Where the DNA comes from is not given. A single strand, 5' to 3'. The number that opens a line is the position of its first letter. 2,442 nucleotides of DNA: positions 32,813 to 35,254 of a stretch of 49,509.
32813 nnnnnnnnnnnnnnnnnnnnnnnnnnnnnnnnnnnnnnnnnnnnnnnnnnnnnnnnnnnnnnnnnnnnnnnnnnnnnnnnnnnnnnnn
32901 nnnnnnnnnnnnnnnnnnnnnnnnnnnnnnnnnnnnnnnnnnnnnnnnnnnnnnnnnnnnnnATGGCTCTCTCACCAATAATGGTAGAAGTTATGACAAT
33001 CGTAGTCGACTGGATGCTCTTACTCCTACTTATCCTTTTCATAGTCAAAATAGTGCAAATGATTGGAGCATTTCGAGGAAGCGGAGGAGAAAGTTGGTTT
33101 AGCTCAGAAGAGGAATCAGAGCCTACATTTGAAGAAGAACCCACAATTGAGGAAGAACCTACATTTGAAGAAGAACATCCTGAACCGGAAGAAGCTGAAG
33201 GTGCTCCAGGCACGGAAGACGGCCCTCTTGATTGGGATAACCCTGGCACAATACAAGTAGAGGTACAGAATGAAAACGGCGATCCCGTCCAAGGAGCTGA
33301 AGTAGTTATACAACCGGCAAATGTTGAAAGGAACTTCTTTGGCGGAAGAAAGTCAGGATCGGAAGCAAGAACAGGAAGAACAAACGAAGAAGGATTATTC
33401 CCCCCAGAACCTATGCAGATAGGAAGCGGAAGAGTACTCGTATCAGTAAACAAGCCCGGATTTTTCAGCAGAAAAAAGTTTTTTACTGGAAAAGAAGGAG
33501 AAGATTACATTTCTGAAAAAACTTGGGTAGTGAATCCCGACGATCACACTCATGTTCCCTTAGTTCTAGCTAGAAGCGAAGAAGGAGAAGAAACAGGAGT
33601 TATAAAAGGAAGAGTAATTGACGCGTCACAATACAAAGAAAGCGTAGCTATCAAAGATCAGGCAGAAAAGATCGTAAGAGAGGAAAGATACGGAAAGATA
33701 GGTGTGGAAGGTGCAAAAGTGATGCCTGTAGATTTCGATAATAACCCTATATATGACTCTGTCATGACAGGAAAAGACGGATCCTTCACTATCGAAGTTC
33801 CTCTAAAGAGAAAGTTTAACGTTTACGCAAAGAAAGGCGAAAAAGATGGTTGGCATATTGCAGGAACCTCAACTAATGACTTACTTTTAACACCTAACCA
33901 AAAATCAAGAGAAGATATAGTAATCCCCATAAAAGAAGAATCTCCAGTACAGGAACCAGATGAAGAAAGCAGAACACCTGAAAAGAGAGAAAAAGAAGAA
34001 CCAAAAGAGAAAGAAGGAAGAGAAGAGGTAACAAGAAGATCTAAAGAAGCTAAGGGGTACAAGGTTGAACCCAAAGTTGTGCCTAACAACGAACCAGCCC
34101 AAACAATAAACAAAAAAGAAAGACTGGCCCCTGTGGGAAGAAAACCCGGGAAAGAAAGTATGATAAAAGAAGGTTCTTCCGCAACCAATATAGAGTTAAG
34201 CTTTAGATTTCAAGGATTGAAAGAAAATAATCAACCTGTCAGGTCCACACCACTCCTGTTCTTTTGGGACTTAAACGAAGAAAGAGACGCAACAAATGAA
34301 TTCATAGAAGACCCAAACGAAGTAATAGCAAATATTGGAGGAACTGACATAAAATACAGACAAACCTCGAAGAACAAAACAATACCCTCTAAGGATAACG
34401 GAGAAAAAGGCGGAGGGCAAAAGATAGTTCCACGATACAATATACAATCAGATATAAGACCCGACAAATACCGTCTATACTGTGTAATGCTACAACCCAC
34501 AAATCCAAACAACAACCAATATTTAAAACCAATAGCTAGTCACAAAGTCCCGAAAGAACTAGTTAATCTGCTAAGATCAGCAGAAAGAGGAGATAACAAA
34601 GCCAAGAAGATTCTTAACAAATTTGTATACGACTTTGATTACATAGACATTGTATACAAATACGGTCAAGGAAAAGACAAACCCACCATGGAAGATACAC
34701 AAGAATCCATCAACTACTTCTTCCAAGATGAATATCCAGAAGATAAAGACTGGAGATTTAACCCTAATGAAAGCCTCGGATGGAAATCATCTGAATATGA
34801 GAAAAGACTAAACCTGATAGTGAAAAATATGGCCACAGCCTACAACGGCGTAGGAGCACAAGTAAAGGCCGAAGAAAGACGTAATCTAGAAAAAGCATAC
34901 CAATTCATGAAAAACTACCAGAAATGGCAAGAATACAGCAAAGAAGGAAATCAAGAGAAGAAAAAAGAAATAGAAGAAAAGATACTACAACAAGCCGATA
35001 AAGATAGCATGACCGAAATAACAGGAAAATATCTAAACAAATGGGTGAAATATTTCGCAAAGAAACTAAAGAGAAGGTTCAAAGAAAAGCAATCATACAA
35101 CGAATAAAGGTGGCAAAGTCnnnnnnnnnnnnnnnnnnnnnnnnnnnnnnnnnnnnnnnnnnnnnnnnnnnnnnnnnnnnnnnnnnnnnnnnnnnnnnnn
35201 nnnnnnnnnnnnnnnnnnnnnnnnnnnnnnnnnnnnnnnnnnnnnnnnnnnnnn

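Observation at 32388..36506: Four-gene operon of unrecognisable membrane and coiled-coil proteins next to the recombinase cassette: candidate novel envelope system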

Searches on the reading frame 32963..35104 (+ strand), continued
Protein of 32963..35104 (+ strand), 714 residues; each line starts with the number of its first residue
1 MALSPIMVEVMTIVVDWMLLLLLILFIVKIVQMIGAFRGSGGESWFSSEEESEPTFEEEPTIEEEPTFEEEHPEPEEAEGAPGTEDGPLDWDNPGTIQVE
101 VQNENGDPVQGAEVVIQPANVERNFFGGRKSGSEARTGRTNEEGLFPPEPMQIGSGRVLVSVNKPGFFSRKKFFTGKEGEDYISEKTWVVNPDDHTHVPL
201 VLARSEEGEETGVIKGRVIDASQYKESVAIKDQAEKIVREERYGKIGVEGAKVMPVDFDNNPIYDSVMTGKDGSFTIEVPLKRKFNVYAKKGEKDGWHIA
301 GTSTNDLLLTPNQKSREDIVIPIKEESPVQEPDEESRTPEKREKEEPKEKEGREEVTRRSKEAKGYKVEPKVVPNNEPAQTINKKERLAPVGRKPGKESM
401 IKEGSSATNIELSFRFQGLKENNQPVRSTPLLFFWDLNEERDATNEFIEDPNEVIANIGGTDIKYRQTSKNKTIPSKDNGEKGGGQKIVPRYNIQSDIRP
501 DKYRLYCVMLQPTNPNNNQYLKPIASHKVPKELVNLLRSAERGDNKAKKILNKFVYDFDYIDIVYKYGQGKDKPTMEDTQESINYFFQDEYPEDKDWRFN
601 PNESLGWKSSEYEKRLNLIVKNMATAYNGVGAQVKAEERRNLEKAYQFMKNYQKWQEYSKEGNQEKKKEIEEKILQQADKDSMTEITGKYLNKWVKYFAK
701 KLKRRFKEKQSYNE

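Call 119: find_encoding_contigs(protein=P0014, flank=9000, max_places=1)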
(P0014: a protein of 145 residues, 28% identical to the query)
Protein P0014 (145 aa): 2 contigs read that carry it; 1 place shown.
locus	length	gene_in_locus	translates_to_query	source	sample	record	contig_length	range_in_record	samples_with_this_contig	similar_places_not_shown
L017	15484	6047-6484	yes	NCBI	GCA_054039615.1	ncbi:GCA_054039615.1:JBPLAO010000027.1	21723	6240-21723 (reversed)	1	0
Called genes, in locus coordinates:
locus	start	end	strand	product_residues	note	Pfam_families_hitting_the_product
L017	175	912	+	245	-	PF01255:Prenyltransf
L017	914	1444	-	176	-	PF01871:AMMECR1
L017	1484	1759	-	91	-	PF13656:RNA_pol_L_2, PF01193:RNA_pol_L (weak)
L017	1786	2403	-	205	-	PF03602:Cons_hypoth95, PF05175:MTS, PF06325:PrmA, PF13649:Methyltransf_25 (faint)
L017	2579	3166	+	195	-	-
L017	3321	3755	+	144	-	PF03551:PadR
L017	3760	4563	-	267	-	PF13495:Phage_int_SAM_4, PF00589:Phage_integrase, PF22823:MrpR_C_cat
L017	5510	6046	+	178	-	-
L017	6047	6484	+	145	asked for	-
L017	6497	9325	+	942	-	-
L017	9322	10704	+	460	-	-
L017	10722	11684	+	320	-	-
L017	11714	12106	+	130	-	-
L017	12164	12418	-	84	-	PF01247:Ribosomal_L35Ae, PF01782:RimM (faint)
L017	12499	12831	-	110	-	-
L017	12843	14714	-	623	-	PF01078:Mg_chelatase, PF05496:RuvB_N (faint), PF20030:bpMoxR (faint), PF00004:AAA (faint), PF00158:Sigma54_activat, PF20436:LonB_AAA-LID (weak), PF05362:Lon_C, PF13541:ChlI, +1 more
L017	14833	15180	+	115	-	-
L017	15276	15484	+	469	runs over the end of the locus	PF05221:AdoHcyase, PF00670:AdoHcyase_NAD, PF02826:2-Hacid_dh_C, PF07991:KARI_N (weak)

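Call 120: find_encoding_contigs(protein=P0005, flank=6000, max_places=1)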
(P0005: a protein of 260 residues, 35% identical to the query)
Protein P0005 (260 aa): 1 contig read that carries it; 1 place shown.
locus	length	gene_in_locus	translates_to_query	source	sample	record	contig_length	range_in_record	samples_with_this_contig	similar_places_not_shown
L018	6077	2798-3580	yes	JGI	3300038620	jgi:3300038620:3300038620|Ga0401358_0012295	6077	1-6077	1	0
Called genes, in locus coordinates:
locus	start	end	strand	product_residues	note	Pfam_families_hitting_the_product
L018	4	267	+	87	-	-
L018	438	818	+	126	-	PF03551:PadR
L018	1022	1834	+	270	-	PF02899:Phage_int_SAM_1 (weak), PF13495:Phage_int_SAM_4, PF00589:Phage_integrase, PF22823:MrpR_C_cat (weak)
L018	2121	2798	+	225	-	-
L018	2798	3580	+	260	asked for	-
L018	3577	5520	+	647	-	-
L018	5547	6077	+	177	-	?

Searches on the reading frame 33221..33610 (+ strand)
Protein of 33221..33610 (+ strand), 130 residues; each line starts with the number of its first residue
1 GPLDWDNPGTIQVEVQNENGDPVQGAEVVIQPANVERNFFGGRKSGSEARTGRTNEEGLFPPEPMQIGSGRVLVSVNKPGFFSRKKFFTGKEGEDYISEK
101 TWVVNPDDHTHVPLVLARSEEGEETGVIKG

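Call 50: find_related_loci(query=A6, collection=viral_contigs, flank=8000)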
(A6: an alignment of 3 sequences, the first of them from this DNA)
Query A6 (130 aa) in viral_contigs; peptide patterns used: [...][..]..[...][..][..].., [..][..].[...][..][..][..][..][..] (x = any residue, [..] = any of these).
247 stretches matched a pattern, but none encodes a relative of the query by tblastn (E <= 1e-3).

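Call 51: find_related_loci(query=A6, collection=genome_contigs, flank=10000)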
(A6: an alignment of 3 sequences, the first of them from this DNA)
Query A6 (130 aa) in genome_contigs; peptide patterns used: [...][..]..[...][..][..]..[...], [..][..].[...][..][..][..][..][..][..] (x = any residue, [..] = any of these).
234 stretches matched a pattern, but none encodes a relative of the query by tblastn (E <= 1e-3).
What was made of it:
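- Tried and rejected: A6 found nothing in genome_contigs (call 51).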

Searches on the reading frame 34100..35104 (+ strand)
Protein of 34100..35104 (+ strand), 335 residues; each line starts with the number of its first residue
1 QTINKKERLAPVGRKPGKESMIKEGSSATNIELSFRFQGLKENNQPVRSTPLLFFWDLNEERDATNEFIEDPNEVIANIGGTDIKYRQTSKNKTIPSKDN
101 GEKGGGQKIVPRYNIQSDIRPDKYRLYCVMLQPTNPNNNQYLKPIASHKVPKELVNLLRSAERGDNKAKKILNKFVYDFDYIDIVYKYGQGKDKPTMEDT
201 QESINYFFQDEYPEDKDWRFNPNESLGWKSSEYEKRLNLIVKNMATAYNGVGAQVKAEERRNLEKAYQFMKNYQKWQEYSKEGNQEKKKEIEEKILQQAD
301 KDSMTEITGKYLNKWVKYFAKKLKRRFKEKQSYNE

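Call 27: find_related_loci(query=window:34100-35104:+, collection=viral_contigs, flank=8000)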
Query window:34100-35104:+ (335 aa) in viral_contigs; peptide patterns used: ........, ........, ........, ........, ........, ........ (x = any residue, [..] = any of these).
12 stretches matched a pattern, but none encodes a relative of the query by tblastn (E <= 1e-3).
